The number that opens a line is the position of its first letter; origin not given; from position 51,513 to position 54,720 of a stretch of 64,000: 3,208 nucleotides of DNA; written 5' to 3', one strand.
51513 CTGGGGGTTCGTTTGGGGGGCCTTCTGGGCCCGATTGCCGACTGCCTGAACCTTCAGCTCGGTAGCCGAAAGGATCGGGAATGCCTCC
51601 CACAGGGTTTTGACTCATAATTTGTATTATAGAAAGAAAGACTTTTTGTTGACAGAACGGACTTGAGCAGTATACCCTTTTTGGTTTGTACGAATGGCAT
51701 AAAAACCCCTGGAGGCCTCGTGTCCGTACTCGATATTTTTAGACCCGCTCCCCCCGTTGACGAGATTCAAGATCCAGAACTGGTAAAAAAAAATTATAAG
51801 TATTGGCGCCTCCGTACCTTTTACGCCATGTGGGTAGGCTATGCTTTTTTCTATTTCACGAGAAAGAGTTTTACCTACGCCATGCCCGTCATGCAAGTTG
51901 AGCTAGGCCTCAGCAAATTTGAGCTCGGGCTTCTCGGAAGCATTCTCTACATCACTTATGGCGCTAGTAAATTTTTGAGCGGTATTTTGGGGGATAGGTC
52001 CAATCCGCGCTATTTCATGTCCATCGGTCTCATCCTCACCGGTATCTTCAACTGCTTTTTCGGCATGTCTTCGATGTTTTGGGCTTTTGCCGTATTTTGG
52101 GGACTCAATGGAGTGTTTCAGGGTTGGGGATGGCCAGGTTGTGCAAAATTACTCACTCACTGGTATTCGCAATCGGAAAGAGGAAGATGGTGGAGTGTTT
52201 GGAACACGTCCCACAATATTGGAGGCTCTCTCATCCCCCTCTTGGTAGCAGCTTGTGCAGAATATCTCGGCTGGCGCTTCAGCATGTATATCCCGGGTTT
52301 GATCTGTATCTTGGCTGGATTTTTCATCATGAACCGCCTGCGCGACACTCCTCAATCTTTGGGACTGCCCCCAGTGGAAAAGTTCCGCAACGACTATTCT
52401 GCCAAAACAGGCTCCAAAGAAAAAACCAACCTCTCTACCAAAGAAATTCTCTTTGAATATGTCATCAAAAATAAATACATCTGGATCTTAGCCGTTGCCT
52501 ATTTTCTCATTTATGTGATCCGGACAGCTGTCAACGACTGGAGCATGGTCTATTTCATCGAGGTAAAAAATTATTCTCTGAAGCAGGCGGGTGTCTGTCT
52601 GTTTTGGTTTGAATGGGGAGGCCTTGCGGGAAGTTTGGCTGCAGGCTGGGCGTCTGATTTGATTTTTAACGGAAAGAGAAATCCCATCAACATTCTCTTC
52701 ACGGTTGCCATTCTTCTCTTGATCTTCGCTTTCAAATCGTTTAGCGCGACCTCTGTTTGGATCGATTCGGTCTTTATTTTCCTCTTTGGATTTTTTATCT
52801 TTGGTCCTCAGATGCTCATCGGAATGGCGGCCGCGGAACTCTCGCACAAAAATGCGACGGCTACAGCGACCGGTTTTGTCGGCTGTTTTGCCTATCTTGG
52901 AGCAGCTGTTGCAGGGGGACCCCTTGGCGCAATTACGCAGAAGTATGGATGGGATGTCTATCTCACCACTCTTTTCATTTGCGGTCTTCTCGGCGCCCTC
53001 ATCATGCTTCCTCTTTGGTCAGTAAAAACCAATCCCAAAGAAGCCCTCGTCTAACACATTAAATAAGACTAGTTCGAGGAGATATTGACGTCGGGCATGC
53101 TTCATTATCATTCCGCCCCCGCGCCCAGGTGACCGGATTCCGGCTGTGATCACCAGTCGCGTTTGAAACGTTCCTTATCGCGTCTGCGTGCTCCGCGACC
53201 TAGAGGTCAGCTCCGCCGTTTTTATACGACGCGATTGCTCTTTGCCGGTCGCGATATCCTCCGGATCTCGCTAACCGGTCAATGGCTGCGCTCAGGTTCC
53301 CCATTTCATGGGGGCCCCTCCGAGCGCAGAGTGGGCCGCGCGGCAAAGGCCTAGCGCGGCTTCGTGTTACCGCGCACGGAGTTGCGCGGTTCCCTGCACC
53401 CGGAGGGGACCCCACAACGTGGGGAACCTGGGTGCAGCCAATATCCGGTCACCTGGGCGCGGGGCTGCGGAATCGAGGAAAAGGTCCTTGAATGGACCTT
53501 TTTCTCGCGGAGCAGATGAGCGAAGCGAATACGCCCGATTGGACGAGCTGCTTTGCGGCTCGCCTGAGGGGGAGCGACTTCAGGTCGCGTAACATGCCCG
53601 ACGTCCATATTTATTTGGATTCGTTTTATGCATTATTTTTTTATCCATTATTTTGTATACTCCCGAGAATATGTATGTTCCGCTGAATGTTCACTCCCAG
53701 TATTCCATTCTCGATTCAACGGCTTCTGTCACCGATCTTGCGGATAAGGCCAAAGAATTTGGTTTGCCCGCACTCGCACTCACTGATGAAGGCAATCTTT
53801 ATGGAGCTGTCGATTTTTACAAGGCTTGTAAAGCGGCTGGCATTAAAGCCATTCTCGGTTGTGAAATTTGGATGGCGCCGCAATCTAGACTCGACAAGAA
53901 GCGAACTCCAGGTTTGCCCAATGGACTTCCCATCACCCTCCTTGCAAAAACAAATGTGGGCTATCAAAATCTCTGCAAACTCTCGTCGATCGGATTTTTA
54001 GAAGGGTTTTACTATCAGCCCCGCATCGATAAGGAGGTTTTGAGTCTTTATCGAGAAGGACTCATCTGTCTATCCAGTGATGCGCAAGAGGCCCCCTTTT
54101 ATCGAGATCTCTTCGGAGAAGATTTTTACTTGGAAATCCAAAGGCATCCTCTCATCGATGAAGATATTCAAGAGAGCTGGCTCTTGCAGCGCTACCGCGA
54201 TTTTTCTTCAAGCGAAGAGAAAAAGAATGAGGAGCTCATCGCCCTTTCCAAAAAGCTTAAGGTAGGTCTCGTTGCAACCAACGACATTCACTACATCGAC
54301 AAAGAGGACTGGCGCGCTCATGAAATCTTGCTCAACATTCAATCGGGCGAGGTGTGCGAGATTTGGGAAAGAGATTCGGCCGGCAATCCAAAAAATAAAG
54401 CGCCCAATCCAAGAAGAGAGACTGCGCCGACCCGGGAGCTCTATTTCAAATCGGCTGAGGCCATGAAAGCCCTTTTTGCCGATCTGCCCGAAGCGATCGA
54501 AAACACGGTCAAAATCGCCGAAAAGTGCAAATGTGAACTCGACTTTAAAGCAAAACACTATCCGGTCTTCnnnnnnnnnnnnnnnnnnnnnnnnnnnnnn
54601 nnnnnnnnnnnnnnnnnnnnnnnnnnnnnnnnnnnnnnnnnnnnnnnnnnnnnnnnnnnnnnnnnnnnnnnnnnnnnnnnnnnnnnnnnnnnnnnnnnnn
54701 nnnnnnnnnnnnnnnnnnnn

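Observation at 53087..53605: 519-bp GC-rich, hairpin-dense element with perfect 13-bp termini inserted between uhpC and dnaE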

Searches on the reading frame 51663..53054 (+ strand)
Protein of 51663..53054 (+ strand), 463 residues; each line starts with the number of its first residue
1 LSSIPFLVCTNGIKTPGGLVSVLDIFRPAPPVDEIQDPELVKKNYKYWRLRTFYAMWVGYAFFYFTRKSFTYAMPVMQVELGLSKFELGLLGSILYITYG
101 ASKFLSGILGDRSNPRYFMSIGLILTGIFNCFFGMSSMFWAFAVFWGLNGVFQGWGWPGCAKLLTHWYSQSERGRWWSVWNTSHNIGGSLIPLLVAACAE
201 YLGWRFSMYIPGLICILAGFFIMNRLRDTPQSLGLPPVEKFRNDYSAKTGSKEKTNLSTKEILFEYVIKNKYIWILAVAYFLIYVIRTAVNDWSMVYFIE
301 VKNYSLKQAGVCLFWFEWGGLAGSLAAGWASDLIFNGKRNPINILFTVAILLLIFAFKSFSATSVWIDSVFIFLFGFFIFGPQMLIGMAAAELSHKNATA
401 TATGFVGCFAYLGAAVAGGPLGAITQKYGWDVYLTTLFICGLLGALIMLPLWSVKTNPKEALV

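Call 12: search_protein_families(library=pfam, proteins=[window:51663-53054:+], max_evalue=0.01)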
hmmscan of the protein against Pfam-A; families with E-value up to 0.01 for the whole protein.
window:51663-53054:+ (463 aa): 1 family
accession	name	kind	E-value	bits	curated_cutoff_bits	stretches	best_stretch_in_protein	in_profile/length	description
PF07690.21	MFS_1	-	4.2e-55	187.5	33.4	1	56-417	1-346/347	Major Facilitator Superfamily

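Call 79: search_protein_families(library=ncbifam, proteins=[window:51663-53054:+], max_evalue=1e-10)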
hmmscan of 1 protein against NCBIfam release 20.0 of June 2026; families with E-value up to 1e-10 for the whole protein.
window:51663-53054:+ (463 aa): 9 families
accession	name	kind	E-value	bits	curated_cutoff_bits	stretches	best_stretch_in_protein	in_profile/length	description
NF008661.1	PRK11663.1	subfamily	1.2e-162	541.9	564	1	26-456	5-435/439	MFS transporter family glucose-6-phosphate receptor UhpC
TIGR00881.1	2A0104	subfamily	1.1e-128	429.6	407.75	1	57-433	1-378/379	phosphoglycerate transporter protein PgtP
TIGR00712.1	glpT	equivalog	7.4e-114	381.2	632.55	1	23-450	2-432/440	glycerol-3-phosphate transporter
NF008433.0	PRK11273.1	equivalog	5.6e-108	362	748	1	23-450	2-432/452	glycerol-3-phosphate transporter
NF047787.1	PhglyTportPgtP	equivalog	1.4e-74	251.5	750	1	24-438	3-423/451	phosphoglycerate transporter PgtP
NF007107.1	PRK09556.1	equivalog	7.4e-73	246.1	497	1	49-434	28-422/469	hexose-6-phosphate:phosphate antiporter UhpT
TIGR00893.1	2A0114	subfamily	1.9e-39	135.7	395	1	59-449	2-396/399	D-galactonate transporter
TIGR00895.1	2A0115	subfamily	7.7e-17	61.3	418.55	1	71-417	37-390/398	aromatic acid/H+ symport family MFS transporter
NF008586.0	PRK11551.1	equivalog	1.5e-11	43.9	410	1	68-424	32-358/406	3-(3-hydroxy-phenyl)propionate transporter MhpT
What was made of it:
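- Checked: Downstream is DnaE (calls 12, 79).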

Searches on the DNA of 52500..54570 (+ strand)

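Call 4: search_rna_families(source=window, start=52500, end=54200, threshold=evalue, max_evalue=1, show_alignments=3)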
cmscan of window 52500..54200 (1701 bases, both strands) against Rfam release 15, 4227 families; matches with E-value up to 1: 1.
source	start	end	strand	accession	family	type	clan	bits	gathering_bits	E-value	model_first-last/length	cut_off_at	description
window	53292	53506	+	RF02602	BASRCI414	Gene; sRNA;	-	17.6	270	0.17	1-229/229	no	Brucella sRNA CI414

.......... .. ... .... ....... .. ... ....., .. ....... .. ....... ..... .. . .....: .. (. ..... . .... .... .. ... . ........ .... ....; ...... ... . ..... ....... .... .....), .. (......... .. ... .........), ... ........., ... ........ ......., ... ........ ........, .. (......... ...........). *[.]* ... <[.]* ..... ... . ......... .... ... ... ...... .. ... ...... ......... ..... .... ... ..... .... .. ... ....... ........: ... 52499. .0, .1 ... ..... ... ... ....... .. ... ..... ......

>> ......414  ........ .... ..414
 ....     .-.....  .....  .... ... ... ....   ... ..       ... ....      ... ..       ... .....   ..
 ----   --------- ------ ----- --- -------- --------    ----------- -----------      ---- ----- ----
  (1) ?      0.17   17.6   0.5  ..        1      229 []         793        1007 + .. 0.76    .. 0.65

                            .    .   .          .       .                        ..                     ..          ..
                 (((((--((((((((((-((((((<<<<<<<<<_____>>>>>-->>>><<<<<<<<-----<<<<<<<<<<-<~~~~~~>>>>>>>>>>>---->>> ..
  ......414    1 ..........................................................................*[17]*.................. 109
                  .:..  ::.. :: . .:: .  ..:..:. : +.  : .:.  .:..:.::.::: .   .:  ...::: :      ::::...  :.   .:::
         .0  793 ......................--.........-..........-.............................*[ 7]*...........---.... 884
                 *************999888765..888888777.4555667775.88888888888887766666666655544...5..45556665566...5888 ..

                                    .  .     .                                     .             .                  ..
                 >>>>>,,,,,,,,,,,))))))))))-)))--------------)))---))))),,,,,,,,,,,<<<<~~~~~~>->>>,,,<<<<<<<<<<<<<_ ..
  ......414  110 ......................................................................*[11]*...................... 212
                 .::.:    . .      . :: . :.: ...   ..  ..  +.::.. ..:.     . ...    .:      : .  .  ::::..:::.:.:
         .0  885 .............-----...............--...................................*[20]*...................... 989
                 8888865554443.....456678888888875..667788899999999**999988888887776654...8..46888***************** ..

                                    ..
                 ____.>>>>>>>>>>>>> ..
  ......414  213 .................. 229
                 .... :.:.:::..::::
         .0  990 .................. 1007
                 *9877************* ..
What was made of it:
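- On Any Rfam RNA family (RNase P, tmRNA, SRP, 6S, ROOL, GOLLD, HEARO, group I/II introns, ribozymes): The best hit in the window was 17.6 bits against a threshold of 270 (call 4).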

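Call 28: search_dna_similar(query=window:53087-53605:+, collection=plasmids, mode=distant, max_evalue=0.01)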
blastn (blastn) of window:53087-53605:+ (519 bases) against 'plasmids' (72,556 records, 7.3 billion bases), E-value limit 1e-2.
No match.

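Call 29: search_dna_similar(query=window:53087-53605:+, collection=phages, mode=distant, max_evalue=0.01)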
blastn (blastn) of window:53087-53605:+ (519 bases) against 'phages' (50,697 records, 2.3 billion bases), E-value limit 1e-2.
No match.
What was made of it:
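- Tried and rejected: Sensitive blastn against phage and plasmid collections found no match (calls 28, 29).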

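Call 37: search_rna_families(sources=[L013, L024, L022, L017], threshold=gathering)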
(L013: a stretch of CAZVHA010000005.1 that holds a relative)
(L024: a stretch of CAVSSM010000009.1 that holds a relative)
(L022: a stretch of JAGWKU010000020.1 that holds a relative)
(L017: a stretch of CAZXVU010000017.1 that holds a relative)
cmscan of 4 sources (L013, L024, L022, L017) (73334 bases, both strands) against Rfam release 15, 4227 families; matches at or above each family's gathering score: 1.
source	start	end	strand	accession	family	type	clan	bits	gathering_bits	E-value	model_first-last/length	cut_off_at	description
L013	274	357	-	RF00005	tRNA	Gene; tRNA;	CL00001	51.2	29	5.5e-08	1-71/71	no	tRNA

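Call 83: build_rna_model(alignment_id=A2, structure=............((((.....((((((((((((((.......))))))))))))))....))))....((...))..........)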
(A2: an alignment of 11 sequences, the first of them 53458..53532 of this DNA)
Model R1 built from alignment A2 (11 sequences, 85 columns); structure: as given.
model positions 74; base pairs 20; branch points 1; effective number of sequences 2.02; information 0.763 bits per position. Calibrated on 0.2 Mb of random sequence (short: E-values are rough).
structure used (alignment columns):
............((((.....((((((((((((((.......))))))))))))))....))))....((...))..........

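Call 84: search_with_rna_model(model_id=R1, sources=[window, L001, L002, L003, L006, L007, L008, L009, L010, L011, L012, L013, L014, L015, L016, L017, L018, L019, L020, L021, L022, L023, L024, L025, L026, L027, L028, L029, L030, L031, L032, L033, L034, L035, L036, L037, L038, L039, L040, L041, L042, L043, L044, L045, L046, L047, L048, L049, L050, L051, L052, L053, L054, L068, L071, L072, L073, L074, L075, L076, L077, L078, L079], max_evalue=1, make_alignment=true)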
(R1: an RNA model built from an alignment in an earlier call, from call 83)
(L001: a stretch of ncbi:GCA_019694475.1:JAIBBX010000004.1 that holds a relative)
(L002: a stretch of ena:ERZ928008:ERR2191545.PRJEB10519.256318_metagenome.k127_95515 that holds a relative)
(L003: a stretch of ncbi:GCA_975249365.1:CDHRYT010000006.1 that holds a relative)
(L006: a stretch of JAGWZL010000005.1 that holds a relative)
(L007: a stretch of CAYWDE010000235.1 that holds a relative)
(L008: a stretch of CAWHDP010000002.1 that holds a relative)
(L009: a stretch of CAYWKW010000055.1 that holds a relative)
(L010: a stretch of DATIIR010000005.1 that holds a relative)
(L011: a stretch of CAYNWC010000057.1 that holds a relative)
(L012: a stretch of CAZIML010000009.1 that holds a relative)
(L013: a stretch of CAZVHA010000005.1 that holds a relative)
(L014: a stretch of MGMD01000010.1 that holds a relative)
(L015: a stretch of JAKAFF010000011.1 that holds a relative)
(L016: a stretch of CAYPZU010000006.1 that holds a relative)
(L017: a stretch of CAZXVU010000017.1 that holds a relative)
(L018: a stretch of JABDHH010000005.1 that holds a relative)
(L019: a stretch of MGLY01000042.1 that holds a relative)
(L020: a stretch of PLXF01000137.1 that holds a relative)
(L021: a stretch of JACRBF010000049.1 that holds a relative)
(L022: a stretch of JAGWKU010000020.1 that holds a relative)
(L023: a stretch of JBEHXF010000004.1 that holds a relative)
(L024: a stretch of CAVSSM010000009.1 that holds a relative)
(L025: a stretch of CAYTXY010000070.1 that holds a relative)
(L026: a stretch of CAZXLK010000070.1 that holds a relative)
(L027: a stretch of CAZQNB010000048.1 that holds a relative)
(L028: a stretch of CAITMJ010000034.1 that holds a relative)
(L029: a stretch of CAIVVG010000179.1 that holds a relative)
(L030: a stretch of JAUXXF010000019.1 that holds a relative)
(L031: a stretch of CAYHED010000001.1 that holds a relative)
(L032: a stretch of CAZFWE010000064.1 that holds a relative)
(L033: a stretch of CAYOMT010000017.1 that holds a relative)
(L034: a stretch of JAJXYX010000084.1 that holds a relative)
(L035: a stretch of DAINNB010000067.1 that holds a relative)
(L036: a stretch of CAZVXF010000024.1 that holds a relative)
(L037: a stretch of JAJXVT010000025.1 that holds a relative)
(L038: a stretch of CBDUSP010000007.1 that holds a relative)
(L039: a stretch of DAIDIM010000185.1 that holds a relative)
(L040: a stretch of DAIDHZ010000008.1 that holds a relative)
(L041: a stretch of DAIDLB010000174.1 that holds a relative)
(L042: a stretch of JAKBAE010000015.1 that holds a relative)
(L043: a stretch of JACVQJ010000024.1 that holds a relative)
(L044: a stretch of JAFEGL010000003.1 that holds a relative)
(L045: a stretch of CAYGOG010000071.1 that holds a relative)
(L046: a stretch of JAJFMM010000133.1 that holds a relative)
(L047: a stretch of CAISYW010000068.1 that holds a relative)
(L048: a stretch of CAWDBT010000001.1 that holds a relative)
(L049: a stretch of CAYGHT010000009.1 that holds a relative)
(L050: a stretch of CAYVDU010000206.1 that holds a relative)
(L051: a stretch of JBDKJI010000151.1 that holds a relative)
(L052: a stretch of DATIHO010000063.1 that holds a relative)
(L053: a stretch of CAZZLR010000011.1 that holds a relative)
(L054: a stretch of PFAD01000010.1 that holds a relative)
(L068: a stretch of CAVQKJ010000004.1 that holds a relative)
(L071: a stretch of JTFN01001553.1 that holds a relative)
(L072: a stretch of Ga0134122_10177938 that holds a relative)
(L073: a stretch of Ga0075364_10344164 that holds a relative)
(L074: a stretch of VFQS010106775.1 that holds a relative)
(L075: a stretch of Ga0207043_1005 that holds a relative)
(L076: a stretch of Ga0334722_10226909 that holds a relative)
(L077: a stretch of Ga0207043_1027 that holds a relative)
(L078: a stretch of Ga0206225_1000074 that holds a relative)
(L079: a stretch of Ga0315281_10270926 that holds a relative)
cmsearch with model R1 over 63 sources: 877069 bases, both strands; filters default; matches with E-value up to 1: 22.
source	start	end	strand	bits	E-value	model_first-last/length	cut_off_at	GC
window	53457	53532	+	91.3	2.1e-18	1-74/74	no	0.57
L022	11193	11265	-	89.9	4.3e-18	1-74/74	no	0.59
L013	9697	9770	-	88.6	8.7e-18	1-74/74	no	0.58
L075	4506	4579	-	87.5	1.6e-17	1-74/74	no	0.58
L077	5490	5563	+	86.4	2.8e-17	1-74/74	no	0.61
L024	2195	2267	-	83.9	1.1e-16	1-74/74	no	0.62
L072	675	751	+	83.6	1.3e-16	1-74/74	no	0.55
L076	632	708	+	83.4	1.5e-16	1-74/74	no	0.55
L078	10286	10358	-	82.2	2.8e-16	1-74/74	no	0.59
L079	1593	1666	-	80.1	8.8e-16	1-74/74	no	0.58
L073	79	148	-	51.8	3.7e-09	1-74/74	no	0.51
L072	483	573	-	45.8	8.9e-08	1-74/74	no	0.55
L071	1002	1063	-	35.5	2.4e-05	1-74/74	no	0.76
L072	146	222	-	34.7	3.6e-05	1-74/74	no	0.58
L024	14228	14297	-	30.2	0.00041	1-74/74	no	0.51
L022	11218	11248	+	24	0.011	18-49/74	no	0.52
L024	14070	14144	-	23.6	0.015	1-74/74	no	0.53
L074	905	942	+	22.1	0.031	1-74/74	no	0.53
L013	9722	9753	+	19.6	0.12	18-49/74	no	0.56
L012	16343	16395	+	18.3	0.24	1-74/74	no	0.4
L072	523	556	+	16.1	0.81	18-49/74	no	0.41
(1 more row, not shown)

Alignment A3: 22 matches aligned to the model, 110 columns, each read 5' to 3' on its own strand. Consensus structure (alignment columns), stored with it:
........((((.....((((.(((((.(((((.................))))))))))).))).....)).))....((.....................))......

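Call 85: search_with_rna_model(model_id=R1, sources=[window, L013, L022, L024, L071, L072, L073, L075, L076, L077, L078, L079], max_evalue=0.0001, make_alignment=true)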
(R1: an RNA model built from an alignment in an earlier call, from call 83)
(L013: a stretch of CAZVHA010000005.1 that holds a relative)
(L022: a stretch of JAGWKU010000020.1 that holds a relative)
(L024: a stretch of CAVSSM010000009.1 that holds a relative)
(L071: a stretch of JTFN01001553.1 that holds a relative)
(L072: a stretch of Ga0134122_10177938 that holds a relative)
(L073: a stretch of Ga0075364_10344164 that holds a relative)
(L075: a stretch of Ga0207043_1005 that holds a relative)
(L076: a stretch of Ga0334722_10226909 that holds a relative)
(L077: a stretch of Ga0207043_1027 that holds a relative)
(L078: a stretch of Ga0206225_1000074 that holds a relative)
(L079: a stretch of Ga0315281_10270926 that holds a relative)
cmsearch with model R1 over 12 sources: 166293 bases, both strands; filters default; matches with E-value up to 0.0001: 15.
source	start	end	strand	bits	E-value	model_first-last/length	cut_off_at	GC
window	53457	53532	+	91.3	3.9e-19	1-74/74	no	0.57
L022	11193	11265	-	89.9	8.2e-19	1-74/74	no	0.59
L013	9697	9770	-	88.6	1.6e-18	1-74/74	no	0.58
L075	4506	4579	-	87.5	3e-18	1-74/74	no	0.58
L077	5490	5563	+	86.4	5.4e-18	1-74/74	no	0.61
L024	2195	2267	-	83.9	2.1e-17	1-74/74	no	0.62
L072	675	751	+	83.6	2.5e-17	1-74/74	no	0.55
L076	632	708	+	83.4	2.8e-17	1-74/74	no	0.55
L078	10286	10358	-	82.2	5.3e-17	1-74/74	no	0.59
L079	1593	1666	-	80.1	1.7e-16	1-74/74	no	0.58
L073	79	148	-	51.8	6.9e-10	1-74/74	no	0.51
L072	483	573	-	45.8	1.7e-08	1-74/74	no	0.55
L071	1002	1063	-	35.5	4.5e-06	1-74/74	no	0.76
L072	146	222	-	34.7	6.9e-06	1-74/74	no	0.58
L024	14228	14297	-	30.2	7.9e-05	1-74/74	no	0.51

Alignment A4: 15 matches aligned to the model, 108 columns, each read 5' to 3' on its own strand. Consensus structure (alignment columns), stored with it:
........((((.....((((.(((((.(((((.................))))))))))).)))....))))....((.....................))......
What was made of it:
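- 53457..53532 (+): 'Module B': hairpin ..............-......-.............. (53474-53507), followed by the tail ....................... (53507-53529) containing the GCGAAGC mini-hairpin (53520-53526). It gives 15 hits at E<1e-4 in 12 sources (call 85).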
